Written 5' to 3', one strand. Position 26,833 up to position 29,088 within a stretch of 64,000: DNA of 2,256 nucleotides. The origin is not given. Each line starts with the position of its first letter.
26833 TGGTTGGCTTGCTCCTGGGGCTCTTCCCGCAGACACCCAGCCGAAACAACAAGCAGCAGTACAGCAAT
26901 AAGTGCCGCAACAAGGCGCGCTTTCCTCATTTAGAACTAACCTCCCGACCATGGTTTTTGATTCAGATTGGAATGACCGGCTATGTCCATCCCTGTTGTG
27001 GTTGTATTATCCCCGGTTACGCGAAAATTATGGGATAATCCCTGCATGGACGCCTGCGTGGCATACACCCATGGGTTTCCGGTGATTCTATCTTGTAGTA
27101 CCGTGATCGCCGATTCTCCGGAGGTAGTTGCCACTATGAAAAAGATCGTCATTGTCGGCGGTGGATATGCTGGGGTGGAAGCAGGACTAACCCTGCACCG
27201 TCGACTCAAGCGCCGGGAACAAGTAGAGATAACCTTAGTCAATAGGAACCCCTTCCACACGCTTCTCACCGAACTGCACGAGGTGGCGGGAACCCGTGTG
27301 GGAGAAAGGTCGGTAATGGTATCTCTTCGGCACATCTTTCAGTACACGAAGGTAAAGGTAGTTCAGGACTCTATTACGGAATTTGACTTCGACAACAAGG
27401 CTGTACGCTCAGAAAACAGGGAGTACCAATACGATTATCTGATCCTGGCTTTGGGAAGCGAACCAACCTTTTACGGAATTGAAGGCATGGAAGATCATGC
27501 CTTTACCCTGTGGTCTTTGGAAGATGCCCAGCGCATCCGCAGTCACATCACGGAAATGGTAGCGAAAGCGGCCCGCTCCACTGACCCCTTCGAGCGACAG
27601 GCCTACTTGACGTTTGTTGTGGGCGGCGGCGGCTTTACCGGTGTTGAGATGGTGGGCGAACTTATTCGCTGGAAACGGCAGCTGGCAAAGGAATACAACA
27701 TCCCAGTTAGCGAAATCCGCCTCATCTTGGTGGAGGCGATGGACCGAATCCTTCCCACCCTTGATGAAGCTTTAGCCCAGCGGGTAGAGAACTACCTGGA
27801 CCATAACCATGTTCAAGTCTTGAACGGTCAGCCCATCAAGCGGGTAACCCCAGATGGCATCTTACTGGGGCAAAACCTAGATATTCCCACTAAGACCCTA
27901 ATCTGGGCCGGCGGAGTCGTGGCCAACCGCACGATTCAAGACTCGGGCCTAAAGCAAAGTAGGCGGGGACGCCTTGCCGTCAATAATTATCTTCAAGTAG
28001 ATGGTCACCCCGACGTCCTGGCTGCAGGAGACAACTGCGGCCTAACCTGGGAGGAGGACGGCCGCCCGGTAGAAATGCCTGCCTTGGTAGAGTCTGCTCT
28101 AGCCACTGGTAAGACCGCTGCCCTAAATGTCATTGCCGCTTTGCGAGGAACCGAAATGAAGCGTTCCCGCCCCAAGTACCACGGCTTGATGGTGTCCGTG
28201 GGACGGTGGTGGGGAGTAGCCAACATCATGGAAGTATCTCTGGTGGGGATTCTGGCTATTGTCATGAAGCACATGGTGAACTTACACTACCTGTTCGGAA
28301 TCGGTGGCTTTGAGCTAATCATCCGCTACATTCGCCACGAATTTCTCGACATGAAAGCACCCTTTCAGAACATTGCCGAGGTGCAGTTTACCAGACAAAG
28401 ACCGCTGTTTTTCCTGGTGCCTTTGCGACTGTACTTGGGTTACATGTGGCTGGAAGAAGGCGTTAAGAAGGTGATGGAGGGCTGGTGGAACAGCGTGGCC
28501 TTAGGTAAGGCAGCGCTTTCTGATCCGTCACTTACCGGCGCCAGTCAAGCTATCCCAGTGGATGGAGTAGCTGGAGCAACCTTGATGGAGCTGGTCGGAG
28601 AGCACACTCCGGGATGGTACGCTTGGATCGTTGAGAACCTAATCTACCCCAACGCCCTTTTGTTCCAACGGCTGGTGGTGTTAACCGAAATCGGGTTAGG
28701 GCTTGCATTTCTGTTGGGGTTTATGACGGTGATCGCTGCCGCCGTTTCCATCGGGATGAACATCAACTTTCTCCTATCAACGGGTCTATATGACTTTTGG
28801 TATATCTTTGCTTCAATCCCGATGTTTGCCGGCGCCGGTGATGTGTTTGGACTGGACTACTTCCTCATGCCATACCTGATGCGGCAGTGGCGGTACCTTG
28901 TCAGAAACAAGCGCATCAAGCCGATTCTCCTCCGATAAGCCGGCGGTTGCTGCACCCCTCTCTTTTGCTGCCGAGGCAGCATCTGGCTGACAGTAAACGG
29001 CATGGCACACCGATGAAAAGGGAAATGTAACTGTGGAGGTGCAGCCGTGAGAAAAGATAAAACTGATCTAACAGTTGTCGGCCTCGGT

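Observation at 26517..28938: Divergent pair resembling the PplA/Ndh2 core of flavin-based extracellular electron transfer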

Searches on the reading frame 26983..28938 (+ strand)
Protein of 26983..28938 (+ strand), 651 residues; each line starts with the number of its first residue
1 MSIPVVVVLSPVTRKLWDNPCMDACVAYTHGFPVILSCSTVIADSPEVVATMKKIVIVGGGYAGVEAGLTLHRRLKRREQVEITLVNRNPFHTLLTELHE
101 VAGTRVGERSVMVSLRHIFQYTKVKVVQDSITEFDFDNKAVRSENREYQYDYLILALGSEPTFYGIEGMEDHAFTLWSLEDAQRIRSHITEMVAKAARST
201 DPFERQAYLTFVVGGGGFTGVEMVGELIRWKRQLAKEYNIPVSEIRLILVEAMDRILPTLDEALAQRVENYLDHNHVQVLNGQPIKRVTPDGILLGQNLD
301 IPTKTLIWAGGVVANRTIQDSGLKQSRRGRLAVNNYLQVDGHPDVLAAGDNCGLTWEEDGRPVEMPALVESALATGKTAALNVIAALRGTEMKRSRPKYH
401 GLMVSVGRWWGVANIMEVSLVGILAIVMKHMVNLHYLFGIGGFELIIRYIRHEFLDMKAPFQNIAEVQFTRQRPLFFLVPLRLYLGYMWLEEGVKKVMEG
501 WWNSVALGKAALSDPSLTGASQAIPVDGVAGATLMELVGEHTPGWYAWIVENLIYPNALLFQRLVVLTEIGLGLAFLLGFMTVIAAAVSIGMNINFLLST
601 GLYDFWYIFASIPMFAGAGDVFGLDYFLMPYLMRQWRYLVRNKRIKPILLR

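Call 3: search_protein_families(library=pfam, proteins=[window:26983-28938:+], max_evalue=0.1)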
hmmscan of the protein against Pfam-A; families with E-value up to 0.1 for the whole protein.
window:26983-28938:+ (651 aa): 10 families
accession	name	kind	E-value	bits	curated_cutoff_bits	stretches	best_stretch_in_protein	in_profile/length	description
PF07992.20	Pyr_redox_2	-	2.2e-42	145.9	26.1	1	54-363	2-278/291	Pyridine nucleotide-disulphide oxidoreductase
PF00070.33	Pyr_redox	-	1.2e-11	45.4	22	2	212-291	3-69/82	Pyridine nucleotide-disulphide oxidoreductase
PF04173.18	DoxD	-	3.9e-06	27.3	22.7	1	549-631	53-147/167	TQO small subunit DoxD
PF13454.12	NAD_binding_9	-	0.00012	22.6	21.8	1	56-91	1-35/155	FAD-NAD(P)-binding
PF07681.17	DoxX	-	0.00013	23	23.6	1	549-594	33-77/85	DoxX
PF13738.12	Pyr_redox_3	-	0.0043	16.8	30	0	118-175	98-152/305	Pyridine nucleotide-disulphide oxidoreductase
PF04820.20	Trp_halogenase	-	0.017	14.5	21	1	54-91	1-37/458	Tryptophan halogenase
PF19908.4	DUF6381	-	0.052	13.7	26.6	1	180-206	9-35/62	Family of unknown function (DUF6381)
PF13434.12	Lys_Orn_oxgnase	-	0.061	12.9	21.3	0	38-90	175-223/339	L-lysine 6-monooxygenase/L-ornithine 5-monooxygenase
PF01134.28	GIDA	-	0.065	12.7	22.1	0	54-73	1-20/391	Glucose inhibited division protein A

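Call 4: search_protein_families(library=ncbifam, proteins=[window:26983-28938:+], max_evalue=0.1)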
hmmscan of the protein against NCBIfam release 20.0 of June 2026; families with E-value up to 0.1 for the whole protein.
window:26983-28938:+ (651 aa): 40 families (the best 25 are shown)
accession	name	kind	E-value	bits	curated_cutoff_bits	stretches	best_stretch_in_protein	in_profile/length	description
TIGR03169.1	Nterm_to_SelD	hypoth_equivalog_domain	2.2e-35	122.7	310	2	110-432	55-357/365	pyridine nucleotide-disulfide oxidoreductase family protein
TIGR03385.1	CoA_CoA_reduc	equivalog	3.1e-18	65.8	578.8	1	54-354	1-285/439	CoA-disulfide reductase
TIGR04369.1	fusion_not_SelD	hypoth_equivalog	6.4e-18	64.3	700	1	77-403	21-296/701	oxidoreductase/SelD-related fusion protein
NF046103.1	NOXase_Strep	equivalog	2.1e-17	63.2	600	1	54-384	1-312/442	H2O-forming NADH oxidase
NF049943.1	SQR_III_seleno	exception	8.6e-14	51.2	525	1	53-191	1-142/406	type III sulfide quinone reductase, selenoprotein subtype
NF004945.0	PRK06292.2-3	equivalog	6.6e-12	45.1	494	2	248-354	198-307/457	dihydrolipoyl dehydrogenase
TIGR01350.1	lipoamide_DH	equivalog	2.4e-11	43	408.8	2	247-351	196-308/461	dihydrolipoyl dehydrogenase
NF007123.0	PRK09564.1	equivalog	6.5e-11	41.6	458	1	53-354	1-286/444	CoA-disulfide reductase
NF045765.1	PhenlGlyoxDHPadH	equivalog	8.5e-10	38.1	475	1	54-383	4-307/416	NADH-dependent phenylglyoxylate dehydrogenase subunit epsilon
NF010037.0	PRK13512.1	equivalog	9e-10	38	394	1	52-385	1-306/438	CoA-disulfide reductase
TIGR02053.1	MerA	equivalog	9.5e-10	38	454.45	1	245-385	191-330/465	mercury(II) reductase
NF003437.0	PRK04965.1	equivalog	2e-09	37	392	1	52-352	2-275/378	NADH:flavorubredoxin reductase NorW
NF042949.2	3PPDioc_HcaD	equivalog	7e-09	34.9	450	1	53-365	2-288/386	3-phenylpropionate/cinnamic acid dioxygenase ferredoxin--NAD(+) reductase subunit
NF004943.0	PRK06292.2-1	equivalog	8.6e-09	34.7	432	1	117-354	96-310/456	dihydrolipoyl dehydrogenase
NF003585.0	PRK05249.1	equivalog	1.2e-08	34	465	1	245-384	200-334/464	Si-specific NAD(P)(+) transhydrogenase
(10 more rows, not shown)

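Call 8: find_homologous_proteins(query=window:27136-28938:+, max_evalue=1e-10)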
Query window:27136-28938:+ (600 aa): 2707 proteins with E <= 1e-10 among 8000 candidates; the best 120 are listed.
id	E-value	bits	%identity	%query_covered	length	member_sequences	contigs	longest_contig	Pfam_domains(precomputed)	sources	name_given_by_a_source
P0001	0.0e+0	1359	100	100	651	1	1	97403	PF04173.19,PF07992.21,PF00070.34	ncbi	-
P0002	0.0e+0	1029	73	100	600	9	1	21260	PF04173.19,PF07992.21,PF00070.34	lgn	-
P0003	0.0e+0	1028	73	100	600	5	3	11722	PF07992.21,PF00070.34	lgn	-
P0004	2.4e-287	973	71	100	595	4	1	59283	PF04173.19,PF07992.21,PF00070.34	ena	-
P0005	2.0e-202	692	54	99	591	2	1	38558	PF07992.21,PF00070.34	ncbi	-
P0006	2.3e-202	692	51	100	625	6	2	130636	PF04173.19,PF07992.21,PF00070.34,PF07681.18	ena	-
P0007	5.6e-202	691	50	100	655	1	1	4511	PF07992.21,PF00070.34,PF07681.18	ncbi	-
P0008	2.6e-201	688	51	99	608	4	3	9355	PF07992.21,PF00070.34,PF13738.13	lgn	-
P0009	8.7e-200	683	54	99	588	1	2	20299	PF01266.31,PF07992.21,PF00070.34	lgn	-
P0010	2.5e-199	682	53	100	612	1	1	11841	PF01266.31,PF07992.21,PF00070.34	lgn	-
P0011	9.3e-199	680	53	99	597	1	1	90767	PF07992.21,PF00070.34,PF13738.13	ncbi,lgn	ncbi:MAG: FAD-dependent oxidoreductase [Bacillota bacterium]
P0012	9.0e-198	677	48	100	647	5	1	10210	PF04173.19,PF07992.21,PF00070.34,PF07681.18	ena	-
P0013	3.1e-197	675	53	99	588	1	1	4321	PF01266.31,PF07992.21,PF00070.34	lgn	-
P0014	4.1e-197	675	53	76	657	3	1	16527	PF07992.21,PF00070.34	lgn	-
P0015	8.9e-197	673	52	99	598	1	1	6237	PF07992.21,PF00070.34,PF13738.13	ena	-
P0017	6.9e-194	664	51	99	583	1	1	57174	PF07992.21,PF00070.34,PF07681.18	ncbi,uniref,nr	ncbi:FAD-dependent oxidoreductase [Defluviitalea phaphyphila]|uniref:FAD-dependent oxidoreductase n=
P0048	1.1e-186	640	49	99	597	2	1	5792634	PF07992.21,PF00070.34,PF13738.13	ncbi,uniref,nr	ncbi:NAD(P)/FAD-dependent oxidoreductase [Geosporobacter ferrireducens]|uniref:NADH:ubiquinone reduc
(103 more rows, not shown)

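Call 9: find_encoding_contigs(protein=P0001, flank=10000, max_places=3)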
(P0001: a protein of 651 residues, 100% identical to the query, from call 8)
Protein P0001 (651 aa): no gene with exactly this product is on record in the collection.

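Call 10: find_encoding_contigs(protein=P0004, flank=10000, max_places=3)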
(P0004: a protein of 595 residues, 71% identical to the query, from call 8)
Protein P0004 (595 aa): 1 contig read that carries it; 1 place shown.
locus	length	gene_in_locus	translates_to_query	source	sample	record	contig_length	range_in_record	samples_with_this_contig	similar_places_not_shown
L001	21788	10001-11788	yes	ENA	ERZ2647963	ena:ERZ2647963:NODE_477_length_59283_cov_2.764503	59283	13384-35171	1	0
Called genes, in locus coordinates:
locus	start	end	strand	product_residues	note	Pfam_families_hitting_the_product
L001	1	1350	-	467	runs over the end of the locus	PF02878:PGM_PMM_I, PF02879:PGM_PMM_II, PF02880:PGM_PMM_III, PF00408:PGM_PMM_IV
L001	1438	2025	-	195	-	PF00596:Aldolase_II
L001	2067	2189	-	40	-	-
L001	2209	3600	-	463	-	PF01554:MatE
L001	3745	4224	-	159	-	PF27217:AF_0155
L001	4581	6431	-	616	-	PF03717:PBP_dimer, PF00905:Transpeptidase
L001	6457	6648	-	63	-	PF02583:Trns_repr_metal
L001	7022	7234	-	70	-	-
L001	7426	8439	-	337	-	PF00356:LacI, PF00532:Peripla_BP_1, PF13407:Peripla_BP_4, PF13377:Peripla_BP_3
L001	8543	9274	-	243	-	PF03009:GDPD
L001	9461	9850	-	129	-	PF04205:FMN_bind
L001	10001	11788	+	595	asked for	PF00070:Pyr_redox (faint), PF07992:Pyr_redox_2, PF04173:DoxD (weak)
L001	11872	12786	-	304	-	PF01738:DLH (weak)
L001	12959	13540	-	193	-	PF00440:TetR_N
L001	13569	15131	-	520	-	PF02321:OEP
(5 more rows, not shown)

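Call 11: find_encoding_contigs(protein=P0006, flank=10000, max_places=2)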
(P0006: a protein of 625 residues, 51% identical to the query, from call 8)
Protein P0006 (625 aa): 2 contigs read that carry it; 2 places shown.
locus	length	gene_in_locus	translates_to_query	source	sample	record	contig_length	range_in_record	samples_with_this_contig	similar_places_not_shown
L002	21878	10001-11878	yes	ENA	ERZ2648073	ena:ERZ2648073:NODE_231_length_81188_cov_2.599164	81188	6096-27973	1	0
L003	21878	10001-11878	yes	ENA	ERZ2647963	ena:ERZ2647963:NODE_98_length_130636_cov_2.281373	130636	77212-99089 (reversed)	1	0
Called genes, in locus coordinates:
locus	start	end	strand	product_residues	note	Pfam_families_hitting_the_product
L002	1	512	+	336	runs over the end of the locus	PF01368:DHH, PF02272:DHHA1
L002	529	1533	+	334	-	PF01509:TruB_N, PF16198:TruB_C_2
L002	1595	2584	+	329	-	PF06574:FAD_syn, PF01687:Flavokinase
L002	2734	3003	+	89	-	PF00312:Ribosomal_S15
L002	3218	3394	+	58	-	PF01138:RNase_PH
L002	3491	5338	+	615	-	PF01138:RNase_PH, PF03725:RNase_PH_C, PF03726:PNPase, PF01138:RNase_PH, PF00013:KH_1, PF00575:S1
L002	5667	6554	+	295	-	PF12982:DUF3866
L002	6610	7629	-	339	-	PF00348:polyprenyl_synt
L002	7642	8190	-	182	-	PF07456:Hpre_diP_synt_I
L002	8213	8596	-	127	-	PF07009:NusG_II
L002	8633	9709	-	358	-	PF02424:ApbE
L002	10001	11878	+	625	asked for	PF00070:Pyr_redox (faint), PF07992:Pyr_redox_2, PF04173:DoxD (faint), PF07681:DoxX (faint)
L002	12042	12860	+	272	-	PF01784:DUF34_NIF3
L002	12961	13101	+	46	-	-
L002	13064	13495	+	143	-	PF02381:MraZ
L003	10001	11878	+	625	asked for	PF00070:Pyr_redox (faint), PF07992:Pyr_redox_2, PF04173:DoxD (faint), PF07681:DoxX (faint)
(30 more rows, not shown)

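Call 12: find_encoding_contigs(protein=P0011, flank=10000, max_places=2)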
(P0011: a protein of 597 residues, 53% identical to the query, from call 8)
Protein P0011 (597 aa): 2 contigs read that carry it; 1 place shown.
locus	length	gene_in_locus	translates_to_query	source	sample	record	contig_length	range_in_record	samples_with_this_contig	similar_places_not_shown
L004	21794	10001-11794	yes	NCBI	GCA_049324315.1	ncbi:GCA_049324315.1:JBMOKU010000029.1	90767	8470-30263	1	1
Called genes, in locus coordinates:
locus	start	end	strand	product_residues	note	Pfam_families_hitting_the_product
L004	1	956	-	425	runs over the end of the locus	PF05977:MFS_3, PF07690:MFS_1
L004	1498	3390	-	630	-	PF08439:Peptidase_M3_N, PF01432:Peptidase_M3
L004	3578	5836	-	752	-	PF17874:TPR_MalT (weak), PF13424:TPR_12, PF00515:TPR_1 (weak), PF13424:TPR_12, PF01590:GAF, PF13185:GAF_2, PF13492:GAF_3, PF00990:GGDEF, +6 more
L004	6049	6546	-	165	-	PF01243:PNPOx_N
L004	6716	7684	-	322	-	PF00348:polyprenyl_synt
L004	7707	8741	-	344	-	PF02424:ApbE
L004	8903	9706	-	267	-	PF04205:FMN_bind (weak)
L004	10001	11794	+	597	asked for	PF07992:Pyr_redox_2, PF13738:Pyr_redox_3 (faint), PF00070:Pyr_redox (weak)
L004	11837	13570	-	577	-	PF00749:tRNA-synt_1c, PF03950:tRNA-synt_1c_C, PF20974:tRNA-synt_1c_C2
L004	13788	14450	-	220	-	PF03483:B3_4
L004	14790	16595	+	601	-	PF02743:dCache_1, PF22673:MCP-like_PDC_1, PF17201:Cache_3-Cache_2 (weak), PF00672:HAMP, PF13487:HD_5, PF01966:HD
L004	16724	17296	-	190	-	PF00376:MerR, PF13411:MerR_1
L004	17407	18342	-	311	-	PF12146:Hydrolase_4, PF00561:Abhydrolase_1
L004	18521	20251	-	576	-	PF13510:Fer2_4, PF10588:NADH-G_4Fe-4S_3, PF13183:Fer4_8 (weak), PF14697:Fer4_21, PF22117:Fer4_Nqo3, PF12838:Fer4_7, PF02906:Fe_hyd_lg_C, PF02256:Fe_hyd_SSU, +4 more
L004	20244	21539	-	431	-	PF01512:Complex1_51K, PF22461:SLBB_2 (weak), PF10589:NADH_4Fe-4S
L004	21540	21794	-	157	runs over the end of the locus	PF01257:2Fe-2S_thioredx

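Call 13: find_encoding_contigs(protein=P0048, flank=10000, max_places=2)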
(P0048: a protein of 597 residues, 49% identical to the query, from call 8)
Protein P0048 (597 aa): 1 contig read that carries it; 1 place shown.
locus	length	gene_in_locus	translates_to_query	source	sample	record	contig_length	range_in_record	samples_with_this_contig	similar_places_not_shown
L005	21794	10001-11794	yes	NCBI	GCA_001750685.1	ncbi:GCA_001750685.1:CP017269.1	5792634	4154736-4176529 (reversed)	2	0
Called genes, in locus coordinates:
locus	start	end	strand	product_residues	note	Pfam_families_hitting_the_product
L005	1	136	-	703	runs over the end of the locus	PF08279:HTH_11 (weak), PF05043:Mga (weak), PF00874:PRD, PF00359:PTS_EIIA_2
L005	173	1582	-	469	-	PF02378:PTS_EIIC, PF02302:PTS_IIB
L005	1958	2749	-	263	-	PF00142:Fer4_NifH (weak), PF01656:CbiA, PF02374:ArsA_ATPase (weak), PF09140:MipZ (faint), PF10609:ParA (weak), PF13614:AAA_31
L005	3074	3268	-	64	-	-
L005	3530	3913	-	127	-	PF04237:YjbR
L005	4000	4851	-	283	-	PF00583:Acetyltransf_1, PF13673:Acetyltransf_10 (weak), PF13508:Acetyltransf_7, PF08445:FR47 (faint), PF00583:Acetyltransf_1 (weak), PF13673:Acetyltransf_10 (weak)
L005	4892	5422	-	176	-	PF03773:ArsP_1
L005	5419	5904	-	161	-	PF03773:ArsP_1 (weak)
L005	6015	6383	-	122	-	PF02579:Nitro_FeMo-Co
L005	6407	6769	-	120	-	PF02082:Rrf2 (weak), PF12840:HTH_20, PF13412:HTH_24, PF01022:HTH_5, PF08279:HTH_11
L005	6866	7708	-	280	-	PF00149:Metallophos, PF12850:Metallophos_2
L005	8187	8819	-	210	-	PF06445:GyrI-like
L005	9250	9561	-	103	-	-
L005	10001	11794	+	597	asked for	PF00070:Pyr_redox (faint), PF07992:Pyr_redox_2, PF13738:Pyr_redox_3 (faint)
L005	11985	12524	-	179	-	PF00578:AhpC-TSA, PF08534:Redoxin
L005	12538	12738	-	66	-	-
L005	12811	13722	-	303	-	PF00990:GGDEF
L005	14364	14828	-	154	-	PF01381:HTH_3, PF12844:HTH_19 (weak), PF09388:SpoOE-like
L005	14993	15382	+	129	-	PF01381:HTH_3, PF12844:HTH_19, PF13560:HTH_31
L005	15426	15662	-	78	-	-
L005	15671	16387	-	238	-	PF00571:CBS (faint)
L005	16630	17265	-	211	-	PF02525:Flavodoxin_2, PF03358:FMN_red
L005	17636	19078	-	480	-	PF03553:Na_H_antiporter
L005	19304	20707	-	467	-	PF00291:PALP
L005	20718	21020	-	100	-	PF22010:OrtA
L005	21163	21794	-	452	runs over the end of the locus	PF00072:Response_reg, PF00158:Sigma54_activat, PF14532:Sigma54_activ_2, PF07728:AAA_5 (weak), PF25601:AAA_lid_14, PF02954:HTH_8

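Call 25: search_solved_structures(query=L004:7707-8741:-, max_evalue=0.00001, show_alignments=0)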
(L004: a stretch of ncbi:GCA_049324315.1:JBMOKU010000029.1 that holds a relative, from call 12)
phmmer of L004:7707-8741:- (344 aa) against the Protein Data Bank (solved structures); distinct sequences matched with E-value up to 0.00001: 13.
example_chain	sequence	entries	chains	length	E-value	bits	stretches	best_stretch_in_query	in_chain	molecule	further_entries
7esa_A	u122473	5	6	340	1.8e-73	250.9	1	26-341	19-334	FAD:protein FMN transferase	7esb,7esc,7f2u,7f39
4ifu_A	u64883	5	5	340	3.9e-62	213.6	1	34-340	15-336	FAD:protein FMN transferase | Thiamine biosynthesis lipoprotein ApbE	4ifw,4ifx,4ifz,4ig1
7mgt_A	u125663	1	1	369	1.7e-61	211.5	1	33-340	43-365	FAD:protein FMN transferase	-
4xdt_A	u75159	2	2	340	5e-61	209.9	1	34-340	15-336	FAD:protein FMN transferase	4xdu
4xdr_A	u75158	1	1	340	5.1e-61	209.9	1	34-340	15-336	FAD:protein FMN transferase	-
1vrm_A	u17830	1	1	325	5.7e-48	167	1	25-298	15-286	hypothetical protein TM1553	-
4xgx_A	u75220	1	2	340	1.9e-43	152.1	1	35-324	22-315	FAD:protein FMN transferase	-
6nxi_A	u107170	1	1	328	2.5e-43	151.7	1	35-316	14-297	FAD:protein FMN transferase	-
4xgw_A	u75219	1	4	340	6.7e-43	150.4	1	35-324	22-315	FAD:protein FMN transferase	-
2o18_A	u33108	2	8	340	2.4e-42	148.5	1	35-324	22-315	Thiamine biosynthesis lipoprotein apbE | FAD:protein FMN transferase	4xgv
6nxj_A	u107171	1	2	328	6.5e-42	147.1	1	35-316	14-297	FAD:protein FMN transferase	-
3pnd_A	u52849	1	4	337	6.8e-41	143.8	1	35-324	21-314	Thiamine biosynthesis lipoprotein ApbE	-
5mgy_H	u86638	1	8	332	5e-39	137.6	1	51-328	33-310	FAD:protein FMN transferase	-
